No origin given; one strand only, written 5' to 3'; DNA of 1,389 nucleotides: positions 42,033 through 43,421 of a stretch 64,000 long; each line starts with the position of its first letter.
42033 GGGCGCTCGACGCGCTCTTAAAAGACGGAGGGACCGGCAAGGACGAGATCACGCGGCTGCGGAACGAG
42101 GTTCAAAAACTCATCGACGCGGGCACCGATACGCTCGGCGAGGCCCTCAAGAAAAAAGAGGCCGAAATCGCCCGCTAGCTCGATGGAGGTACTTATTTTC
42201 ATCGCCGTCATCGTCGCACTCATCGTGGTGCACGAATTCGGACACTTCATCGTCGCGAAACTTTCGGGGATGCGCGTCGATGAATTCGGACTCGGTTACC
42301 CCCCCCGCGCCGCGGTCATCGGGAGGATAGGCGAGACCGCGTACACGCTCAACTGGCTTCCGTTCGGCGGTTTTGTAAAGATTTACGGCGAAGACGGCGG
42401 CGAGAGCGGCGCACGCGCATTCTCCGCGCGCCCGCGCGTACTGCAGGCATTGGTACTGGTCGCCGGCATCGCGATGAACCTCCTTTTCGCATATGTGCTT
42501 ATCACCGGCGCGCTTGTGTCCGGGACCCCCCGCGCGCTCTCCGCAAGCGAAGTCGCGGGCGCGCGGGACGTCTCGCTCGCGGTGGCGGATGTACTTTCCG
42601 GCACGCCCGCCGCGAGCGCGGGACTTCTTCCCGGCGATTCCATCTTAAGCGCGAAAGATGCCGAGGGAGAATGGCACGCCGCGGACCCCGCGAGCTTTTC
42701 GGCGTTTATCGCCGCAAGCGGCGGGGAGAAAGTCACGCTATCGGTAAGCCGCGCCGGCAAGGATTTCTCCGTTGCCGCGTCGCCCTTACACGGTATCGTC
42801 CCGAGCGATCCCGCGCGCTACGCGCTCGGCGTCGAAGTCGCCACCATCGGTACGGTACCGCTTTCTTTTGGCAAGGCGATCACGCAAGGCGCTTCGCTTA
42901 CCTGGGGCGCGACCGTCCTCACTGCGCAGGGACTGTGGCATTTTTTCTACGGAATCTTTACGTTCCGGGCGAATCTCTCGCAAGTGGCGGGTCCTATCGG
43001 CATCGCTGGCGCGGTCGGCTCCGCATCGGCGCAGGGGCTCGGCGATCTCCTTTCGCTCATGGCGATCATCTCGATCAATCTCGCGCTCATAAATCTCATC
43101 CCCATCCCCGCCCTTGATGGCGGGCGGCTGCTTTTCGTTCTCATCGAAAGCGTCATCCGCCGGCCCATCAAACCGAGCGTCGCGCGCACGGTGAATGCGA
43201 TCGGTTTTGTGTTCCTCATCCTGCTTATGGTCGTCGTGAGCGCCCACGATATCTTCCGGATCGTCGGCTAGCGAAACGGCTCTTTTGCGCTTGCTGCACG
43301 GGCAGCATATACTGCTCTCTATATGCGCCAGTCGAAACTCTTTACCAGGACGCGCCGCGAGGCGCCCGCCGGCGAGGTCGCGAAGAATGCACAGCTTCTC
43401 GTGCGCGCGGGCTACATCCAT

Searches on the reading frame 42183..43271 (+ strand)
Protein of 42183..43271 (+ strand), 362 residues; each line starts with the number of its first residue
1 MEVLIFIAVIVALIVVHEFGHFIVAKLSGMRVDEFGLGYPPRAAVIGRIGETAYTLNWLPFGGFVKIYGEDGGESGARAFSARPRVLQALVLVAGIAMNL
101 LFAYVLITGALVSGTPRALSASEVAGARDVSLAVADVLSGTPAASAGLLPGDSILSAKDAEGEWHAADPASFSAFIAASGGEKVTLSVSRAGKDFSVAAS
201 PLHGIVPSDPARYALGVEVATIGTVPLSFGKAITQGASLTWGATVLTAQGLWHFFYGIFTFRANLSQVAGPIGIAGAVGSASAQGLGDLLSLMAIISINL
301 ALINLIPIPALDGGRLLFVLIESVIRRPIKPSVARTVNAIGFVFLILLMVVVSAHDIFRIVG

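Call 74: find_encoding_contigs(protein=window:42183-43271:+, flank=10000, max_places=1)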
Protein window:42183-43271:+ (362 aa): no gene with exactly this product is on record in the collection.
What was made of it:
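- Tried and rejected: Look-up of window protein 42183-43271 found no record (call 74), so the far right of the window was not annotated.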
